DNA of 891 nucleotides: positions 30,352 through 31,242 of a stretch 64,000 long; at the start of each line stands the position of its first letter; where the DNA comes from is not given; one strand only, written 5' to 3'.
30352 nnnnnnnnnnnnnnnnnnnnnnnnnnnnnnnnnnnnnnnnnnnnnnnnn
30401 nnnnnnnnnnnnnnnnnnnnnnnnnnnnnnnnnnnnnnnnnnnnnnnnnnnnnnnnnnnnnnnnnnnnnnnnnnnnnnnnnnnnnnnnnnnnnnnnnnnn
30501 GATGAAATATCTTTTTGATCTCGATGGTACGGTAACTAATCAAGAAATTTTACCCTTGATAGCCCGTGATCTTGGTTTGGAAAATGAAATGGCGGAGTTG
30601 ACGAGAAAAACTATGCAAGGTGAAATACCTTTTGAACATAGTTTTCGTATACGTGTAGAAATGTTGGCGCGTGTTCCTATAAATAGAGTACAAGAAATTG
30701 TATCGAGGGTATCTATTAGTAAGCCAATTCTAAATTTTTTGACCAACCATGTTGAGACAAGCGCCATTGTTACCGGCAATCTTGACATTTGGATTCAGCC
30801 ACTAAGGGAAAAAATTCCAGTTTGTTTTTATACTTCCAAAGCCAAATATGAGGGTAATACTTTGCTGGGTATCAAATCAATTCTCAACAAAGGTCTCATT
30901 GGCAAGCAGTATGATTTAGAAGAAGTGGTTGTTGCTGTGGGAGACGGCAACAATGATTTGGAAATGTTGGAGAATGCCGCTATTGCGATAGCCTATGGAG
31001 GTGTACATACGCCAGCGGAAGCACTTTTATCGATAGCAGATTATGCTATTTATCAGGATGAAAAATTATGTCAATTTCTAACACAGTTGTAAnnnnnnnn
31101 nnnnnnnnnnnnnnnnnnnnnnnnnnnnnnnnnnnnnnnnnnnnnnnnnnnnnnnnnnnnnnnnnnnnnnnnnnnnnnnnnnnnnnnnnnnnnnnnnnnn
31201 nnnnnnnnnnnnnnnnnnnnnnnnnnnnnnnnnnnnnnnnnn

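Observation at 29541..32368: TagF-like transferase, HAD phosphatase, small cytidylyltransferase and methyltransferase cassette: candidate phospho-headgroup (phosphocholine or polyol-phosphate type) decoration module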

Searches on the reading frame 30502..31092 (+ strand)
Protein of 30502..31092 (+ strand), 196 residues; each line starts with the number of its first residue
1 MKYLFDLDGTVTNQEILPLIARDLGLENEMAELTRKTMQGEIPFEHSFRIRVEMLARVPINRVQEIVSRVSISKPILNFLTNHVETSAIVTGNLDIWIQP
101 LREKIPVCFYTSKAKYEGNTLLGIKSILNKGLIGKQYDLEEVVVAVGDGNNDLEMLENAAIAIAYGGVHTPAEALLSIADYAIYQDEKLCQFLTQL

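Call 3: search_protein_families(library=pfam, proteins=[window:30502-31092:+], max_evalue=0.1)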
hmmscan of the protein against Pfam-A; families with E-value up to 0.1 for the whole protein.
window:30502-31092:+ (196 aa): 4 families
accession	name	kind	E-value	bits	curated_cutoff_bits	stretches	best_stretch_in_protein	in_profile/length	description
PF12710.13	HAD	-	2.2e-09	38.4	27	1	4-157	2-189/189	haloacid dehalogenase-like hydrolase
PF08282.18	Hydrolase_3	-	8.2e-06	26.2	20.9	1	141-167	204-230/255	haloacid dehalogenase-like hydrolase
PF00702.32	Hydrolase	-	4.2e-05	24.5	26.4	1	4-159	5-190/191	haloacid dehalogenase-like hydrolase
PF13419.12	HAD_2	-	0.023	15.2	23.8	0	4-162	2-174/178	Haloacid dehalogenase-like hydrolase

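Call 4: search_protein_families(library=ncbifam, proteins=[window:30502-31092:+], max_evalue=0.1)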
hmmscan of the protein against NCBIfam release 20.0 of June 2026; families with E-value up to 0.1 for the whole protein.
window:30502-31092:+ (196 aa): 27 families (the best 25 are shown)
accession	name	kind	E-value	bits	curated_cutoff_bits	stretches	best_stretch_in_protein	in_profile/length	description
TIGR00338.1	serB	equivalog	1.3e-25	90.3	144.15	1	4-168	18-196/219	phosphoserine phosphatase SerB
TIGR01488.1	HAD-SF-IB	subfamily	2.9e-18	66.5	45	1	4-158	3-176/177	HAD-IB family phosphatase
NF008350.0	PRK11133.1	equivalog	8e-16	58.1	413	1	4-166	114-290/324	phosphoserine phosphatase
TIGR01491.1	HAD-SF-IB-PSPlk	hypoth_equivalog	4.5e-10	39.6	151.9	1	4-167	8-190/201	phosphoserine phosphatase-like hydrolase, archaeal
TIGR00099.1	Cof-subfamily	subfamily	1.5e-05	24.7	137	1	141-169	205-233/256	Cof-type HAD-IIB family hydrolase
TIGR01486.1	HAD-SF-IIB-MPGP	subfamily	2e-05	24.1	164.75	1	140-177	195-232/257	mannosyl-3-phosphoglycerate phosphatase family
NF002245.0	PRK01158.1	equivalog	3.5e-05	23.2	198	1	140-181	174-211/233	phosphoglycolate phosphatase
NF001218.0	PRK00192.1-5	equivalog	5.7e-05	22.9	362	1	135-164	204-233/275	mannosyl-3-phosphoglycerate phosphatase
TIGR01484.1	HAD-SF-IIB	subfamily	6.6e-05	23.1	41.8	1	140-163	196-219/221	HAD-IIB family hydrolase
TIGR01494.1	ATPase_P-type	subfamily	7.5e-05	21.3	62.3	1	140-168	385-413/478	HAD-IC family P-type ATPase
NF045966.1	YcsE_rel_Pase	equivalog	0.00024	20.7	220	1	137-179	205-243/265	YcsE-related riboflavin metabolism phosphatase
TIGR01489.1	DKMTPPase-SF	subfamily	0.0011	19.1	81.55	1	4-128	5-137/188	MtnX-like HAD-IB family phosphatase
TIGR01487.1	Pglycolate_arch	equivalog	0.0016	18.3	122.75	1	141-181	164-201/215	phosphoglycolate phosphatase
NF010109.0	PRK13582.1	equivalog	0.0017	18.1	133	0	140-165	144-169/205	bifunctional phosphoserine phosphatase/homoserine phosphotransferase ThrH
TIGR01652.1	ATPase-Plipid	subfamily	0.0017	16.1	431.25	1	138-190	767-817/1058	phospholipid-translocating P-type ATPase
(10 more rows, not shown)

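Call 84: search_solved_structures(query=window:30502-31092:+, max_evalue=0.001)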
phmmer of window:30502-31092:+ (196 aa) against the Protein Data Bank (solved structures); distinct sequences matched with E-value up to 0.001: 19.
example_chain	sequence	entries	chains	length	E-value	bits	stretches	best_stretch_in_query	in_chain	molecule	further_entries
1f5s_A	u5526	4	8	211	6.4e-20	75.3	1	3-166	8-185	PHOSPHOSERINE PHOSPHATASE (PSP) | Phosphoserine Phosphatase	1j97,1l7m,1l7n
1l7o_A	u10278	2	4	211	3.3e-19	73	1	3-166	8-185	PHOSPHOSERINE PHOSPHATASE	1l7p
4eze_A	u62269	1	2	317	1.1e-14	58.3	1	4-167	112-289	Haloacid dehalogenase-like hydrolase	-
3n28_A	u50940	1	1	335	5.7e-13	52.7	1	4-167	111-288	Phosphoserine phosphatase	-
5is2_A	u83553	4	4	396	2.5e-12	50.6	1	4-179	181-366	Phosphoserine phosphatase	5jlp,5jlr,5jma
3p96_A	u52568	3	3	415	2.9e-12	50.4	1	4-179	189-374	Phosphoserine phosphatase SerB | Phosphoserine phosphatase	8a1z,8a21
5t41_A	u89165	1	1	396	3.4e-12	50.2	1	4-179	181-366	Phosphoserine phosphatase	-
7qpl_A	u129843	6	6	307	4.3e-12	49.8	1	4-166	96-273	O-phosphoserine phosphohydrolase | Phosphoserine phosphatase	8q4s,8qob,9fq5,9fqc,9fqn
5it4_A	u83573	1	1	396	1.3e-11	48.3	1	4-179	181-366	Phosphoserine phosphatase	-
5jjb_A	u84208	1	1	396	2.5e-11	47.4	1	4-179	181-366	Phosphoserine phosphatase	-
5it0_A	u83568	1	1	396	6.7e-11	45.9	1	4-179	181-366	Phosphoserine phosphatase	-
3m1y_A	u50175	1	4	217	5.1e-10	43.1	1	4-167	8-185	Phosphoserine phosphatase (SerB)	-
4ap9_A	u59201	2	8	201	1.4e-07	35.1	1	4-174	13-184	PHOSPHOSERINE PHOSPHATASE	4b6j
6q6j_A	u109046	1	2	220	2.3e-06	31.1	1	4-67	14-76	Phosphoserine phosphatase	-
6hyy_A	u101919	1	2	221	2.4e-06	31.1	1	4-67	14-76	Phosphoserine phosphatase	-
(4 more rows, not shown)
